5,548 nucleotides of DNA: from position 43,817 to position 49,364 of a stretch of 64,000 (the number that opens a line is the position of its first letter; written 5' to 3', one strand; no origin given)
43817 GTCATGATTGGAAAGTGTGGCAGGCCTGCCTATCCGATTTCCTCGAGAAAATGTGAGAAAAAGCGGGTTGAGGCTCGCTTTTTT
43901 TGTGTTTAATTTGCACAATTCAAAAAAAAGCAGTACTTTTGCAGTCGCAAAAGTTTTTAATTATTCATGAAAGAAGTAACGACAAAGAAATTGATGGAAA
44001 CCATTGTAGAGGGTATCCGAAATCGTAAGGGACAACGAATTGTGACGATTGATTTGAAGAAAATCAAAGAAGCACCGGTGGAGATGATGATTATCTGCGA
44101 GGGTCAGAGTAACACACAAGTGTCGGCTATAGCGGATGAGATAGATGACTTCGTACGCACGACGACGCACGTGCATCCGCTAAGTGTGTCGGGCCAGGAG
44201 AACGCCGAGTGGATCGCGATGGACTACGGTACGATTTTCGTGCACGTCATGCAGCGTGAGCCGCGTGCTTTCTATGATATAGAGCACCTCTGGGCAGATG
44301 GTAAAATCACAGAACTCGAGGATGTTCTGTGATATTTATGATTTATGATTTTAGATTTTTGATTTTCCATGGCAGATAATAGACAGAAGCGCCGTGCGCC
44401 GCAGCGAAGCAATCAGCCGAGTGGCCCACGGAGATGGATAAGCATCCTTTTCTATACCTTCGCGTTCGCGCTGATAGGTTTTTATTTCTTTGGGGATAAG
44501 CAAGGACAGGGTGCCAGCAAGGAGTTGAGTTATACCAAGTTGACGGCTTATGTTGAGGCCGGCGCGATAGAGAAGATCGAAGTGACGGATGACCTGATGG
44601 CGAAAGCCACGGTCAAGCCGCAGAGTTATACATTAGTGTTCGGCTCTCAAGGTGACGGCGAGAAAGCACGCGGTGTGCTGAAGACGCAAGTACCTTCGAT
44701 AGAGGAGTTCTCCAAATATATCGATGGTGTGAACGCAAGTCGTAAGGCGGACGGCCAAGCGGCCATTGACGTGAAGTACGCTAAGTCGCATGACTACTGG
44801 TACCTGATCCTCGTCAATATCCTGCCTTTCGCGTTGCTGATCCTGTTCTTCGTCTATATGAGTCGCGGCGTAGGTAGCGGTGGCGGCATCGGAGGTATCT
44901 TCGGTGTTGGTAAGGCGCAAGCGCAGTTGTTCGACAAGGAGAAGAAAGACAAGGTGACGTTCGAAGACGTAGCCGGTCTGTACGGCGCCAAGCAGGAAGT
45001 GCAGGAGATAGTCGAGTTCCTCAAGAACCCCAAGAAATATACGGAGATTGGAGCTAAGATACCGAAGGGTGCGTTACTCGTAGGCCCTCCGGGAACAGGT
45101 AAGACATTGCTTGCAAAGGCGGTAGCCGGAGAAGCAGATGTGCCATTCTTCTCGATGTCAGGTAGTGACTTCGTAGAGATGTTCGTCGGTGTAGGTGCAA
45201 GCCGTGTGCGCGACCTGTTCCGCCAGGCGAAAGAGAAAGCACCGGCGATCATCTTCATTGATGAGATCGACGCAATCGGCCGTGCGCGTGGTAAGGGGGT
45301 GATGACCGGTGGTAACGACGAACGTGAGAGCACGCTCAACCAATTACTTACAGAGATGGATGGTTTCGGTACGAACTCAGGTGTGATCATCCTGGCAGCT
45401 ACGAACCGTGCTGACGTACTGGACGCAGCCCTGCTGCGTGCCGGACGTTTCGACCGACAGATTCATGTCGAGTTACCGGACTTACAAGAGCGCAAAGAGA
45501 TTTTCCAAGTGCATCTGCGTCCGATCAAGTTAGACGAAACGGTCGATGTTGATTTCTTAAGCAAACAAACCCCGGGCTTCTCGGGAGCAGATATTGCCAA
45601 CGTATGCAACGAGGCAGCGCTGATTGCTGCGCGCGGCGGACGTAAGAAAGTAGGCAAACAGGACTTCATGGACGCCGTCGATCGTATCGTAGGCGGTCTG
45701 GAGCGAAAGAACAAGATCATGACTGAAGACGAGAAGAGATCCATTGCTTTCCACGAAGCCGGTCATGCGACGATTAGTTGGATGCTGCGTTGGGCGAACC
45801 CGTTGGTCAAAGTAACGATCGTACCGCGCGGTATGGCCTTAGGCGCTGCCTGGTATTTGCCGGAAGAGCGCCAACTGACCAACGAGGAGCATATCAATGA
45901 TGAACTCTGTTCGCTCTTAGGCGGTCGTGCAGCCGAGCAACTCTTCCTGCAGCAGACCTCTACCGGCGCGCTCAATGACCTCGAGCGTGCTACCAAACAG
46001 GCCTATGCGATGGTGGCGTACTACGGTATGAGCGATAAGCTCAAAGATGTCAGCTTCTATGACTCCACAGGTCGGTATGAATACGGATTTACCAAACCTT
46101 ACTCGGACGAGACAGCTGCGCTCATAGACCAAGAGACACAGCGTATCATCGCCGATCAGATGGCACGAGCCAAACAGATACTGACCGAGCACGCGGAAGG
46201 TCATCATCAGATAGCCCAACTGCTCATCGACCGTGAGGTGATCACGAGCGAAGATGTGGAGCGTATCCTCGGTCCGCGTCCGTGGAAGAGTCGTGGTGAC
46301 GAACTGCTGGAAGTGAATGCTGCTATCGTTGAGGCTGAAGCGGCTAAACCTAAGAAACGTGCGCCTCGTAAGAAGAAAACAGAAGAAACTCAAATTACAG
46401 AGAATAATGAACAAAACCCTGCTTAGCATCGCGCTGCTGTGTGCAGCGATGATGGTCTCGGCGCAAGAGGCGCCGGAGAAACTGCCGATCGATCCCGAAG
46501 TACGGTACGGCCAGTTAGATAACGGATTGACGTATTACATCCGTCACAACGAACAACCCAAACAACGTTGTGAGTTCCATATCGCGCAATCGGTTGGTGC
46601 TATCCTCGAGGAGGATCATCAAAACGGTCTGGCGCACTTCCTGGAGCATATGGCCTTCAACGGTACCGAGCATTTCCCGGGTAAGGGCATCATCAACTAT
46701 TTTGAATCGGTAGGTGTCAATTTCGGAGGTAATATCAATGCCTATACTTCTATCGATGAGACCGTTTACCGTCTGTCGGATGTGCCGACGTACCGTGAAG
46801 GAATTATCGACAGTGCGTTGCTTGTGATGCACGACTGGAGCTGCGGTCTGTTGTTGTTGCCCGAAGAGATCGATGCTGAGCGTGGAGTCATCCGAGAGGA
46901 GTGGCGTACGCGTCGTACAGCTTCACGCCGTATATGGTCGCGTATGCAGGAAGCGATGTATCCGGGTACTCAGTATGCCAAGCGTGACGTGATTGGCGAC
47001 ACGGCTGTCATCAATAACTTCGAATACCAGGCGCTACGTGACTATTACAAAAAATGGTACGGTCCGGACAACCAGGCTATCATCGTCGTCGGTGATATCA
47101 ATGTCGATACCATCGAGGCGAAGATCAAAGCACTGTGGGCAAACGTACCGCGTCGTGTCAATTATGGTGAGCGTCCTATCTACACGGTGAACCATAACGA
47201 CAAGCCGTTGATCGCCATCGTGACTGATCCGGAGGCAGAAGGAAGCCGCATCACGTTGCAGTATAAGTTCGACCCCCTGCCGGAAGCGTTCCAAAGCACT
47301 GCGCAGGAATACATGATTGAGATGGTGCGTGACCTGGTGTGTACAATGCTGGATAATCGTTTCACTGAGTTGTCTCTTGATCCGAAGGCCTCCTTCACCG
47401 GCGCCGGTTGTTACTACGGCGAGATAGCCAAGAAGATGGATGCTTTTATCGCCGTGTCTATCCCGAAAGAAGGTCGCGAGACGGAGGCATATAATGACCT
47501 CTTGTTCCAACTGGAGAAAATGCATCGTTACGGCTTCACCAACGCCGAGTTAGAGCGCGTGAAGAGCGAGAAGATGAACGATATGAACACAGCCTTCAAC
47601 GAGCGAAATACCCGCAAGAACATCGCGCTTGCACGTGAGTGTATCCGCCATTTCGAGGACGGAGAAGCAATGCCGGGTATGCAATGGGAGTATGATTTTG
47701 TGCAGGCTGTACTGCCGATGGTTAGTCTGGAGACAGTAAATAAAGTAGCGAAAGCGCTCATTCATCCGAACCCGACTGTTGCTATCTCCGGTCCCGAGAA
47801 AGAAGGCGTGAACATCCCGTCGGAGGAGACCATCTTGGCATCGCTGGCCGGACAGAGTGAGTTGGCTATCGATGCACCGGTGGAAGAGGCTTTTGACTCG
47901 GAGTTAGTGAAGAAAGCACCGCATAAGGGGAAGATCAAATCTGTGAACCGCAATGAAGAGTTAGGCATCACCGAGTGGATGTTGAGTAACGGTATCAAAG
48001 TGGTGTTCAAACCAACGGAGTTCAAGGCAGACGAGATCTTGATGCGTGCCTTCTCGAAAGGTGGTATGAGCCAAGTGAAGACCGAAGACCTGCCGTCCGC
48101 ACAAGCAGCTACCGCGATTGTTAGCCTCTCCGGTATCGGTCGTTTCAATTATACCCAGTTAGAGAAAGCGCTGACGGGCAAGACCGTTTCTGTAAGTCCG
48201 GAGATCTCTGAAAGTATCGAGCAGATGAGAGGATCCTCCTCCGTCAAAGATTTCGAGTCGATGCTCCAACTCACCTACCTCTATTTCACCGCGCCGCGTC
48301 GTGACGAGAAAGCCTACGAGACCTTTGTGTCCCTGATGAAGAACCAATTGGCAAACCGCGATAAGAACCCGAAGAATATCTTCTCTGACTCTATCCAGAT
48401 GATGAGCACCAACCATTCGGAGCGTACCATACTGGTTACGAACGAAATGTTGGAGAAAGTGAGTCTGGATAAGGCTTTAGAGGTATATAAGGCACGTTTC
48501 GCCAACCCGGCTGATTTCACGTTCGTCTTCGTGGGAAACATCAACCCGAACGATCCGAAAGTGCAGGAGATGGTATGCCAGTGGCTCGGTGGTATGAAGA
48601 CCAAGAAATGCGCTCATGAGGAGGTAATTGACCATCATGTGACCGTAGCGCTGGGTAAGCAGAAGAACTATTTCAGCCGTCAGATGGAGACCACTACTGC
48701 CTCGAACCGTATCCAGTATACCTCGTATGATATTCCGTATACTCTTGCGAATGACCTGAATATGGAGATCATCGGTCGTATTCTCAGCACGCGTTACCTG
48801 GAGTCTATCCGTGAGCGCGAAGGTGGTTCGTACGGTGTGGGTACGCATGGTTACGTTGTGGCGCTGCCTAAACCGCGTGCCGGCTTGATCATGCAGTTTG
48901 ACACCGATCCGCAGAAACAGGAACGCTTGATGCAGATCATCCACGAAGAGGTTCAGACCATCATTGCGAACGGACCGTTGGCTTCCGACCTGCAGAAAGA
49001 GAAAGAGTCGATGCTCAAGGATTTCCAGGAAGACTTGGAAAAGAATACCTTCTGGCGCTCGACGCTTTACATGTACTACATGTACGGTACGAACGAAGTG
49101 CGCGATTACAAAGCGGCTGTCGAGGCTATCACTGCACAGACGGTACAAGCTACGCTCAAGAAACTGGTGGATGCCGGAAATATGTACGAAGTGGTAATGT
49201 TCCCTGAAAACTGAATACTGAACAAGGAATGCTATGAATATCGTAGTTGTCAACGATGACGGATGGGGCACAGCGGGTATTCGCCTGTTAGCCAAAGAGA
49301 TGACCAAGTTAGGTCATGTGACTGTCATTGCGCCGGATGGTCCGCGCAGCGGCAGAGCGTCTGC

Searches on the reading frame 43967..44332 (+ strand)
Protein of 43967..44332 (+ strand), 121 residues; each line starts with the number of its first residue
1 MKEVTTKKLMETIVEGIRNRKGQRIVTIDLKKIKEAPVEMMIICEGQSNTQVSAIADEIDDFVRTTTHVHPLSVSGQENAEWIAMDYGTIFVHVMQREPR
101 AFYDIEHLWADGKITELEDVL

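Call 9: search_protein_families(library=pfam, proteins=[window:43967-44332:+])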
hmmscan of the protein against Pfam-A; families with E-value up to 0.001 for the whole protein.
window:43967-44332:+ (121 aa): 1 family
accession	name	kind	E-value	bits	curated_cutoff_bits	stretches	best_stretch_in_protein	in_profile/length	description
PF02410.21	RsfS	-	1e-29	103.1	21.6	1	12-109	2-98/98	Ribosomal silencing factor during starvation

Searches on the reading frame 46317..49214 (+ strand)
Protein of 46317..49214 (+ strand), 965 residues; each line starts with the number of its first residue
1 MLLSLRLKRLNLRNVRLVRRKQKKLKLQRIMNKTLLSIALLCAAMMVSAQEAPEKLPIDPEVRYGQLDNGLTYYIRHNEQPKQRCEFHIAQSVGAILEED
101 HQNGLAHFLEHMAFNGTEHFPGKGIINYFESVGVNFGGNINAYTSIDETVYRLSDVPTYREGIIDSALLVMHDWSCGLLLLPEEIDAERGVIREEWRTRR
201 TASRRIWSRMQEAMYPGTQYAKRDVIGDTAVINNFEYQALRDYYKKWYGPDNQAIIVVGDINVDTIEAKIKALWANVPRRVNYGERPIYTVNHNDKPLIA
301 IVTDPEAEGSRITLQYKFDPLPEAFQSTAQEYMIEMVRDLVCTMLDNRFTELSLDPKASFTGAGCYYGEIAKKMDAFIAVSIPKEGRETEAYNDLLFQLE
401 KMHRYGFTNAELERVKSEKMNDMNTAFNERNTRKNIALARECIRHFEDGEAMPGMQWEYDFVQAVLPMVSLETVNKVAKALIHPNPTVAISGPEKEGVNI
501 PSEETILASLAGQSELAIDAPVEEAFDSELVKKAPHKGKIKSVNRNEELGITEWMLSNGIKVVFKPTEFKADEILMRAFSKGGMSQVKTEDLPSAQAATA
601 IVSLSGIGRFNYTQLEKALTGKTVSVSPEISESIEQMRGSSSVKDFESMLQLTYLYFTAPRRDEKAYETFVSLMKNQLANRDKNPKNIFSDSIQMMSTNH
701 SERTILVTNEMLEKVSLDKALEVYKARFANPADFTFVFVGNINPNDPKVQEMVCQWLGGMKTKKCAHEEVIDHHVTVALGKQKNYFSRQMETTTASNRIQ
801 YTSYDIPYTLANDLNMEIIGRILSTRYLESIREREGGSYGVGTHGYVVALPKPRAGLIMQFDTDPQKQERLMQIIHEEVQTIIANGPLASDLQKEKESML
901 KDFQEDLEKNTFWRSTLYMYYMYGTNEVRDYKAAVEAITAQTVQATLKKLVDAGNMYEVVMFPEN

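Call 10: search_protein_families(library=pfam, proteins=[window:46317-49214:+])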
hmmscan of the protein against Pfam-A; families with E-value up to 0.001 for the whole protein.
window:46317-49214:+ (965 aa): 2 families
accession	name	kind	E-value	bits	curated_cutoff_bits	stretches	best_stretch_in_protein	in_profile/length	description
PF05193.26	Peptidase_M16_C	-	4.8e-28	98.7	23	2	235-417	2-179/181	Peptidase M16 inactive domain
PF00675.25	Peptidase_M16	-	1.8e-23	83.5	22.3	1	78-215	6-136/149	Insulinase (Peptidase family M16)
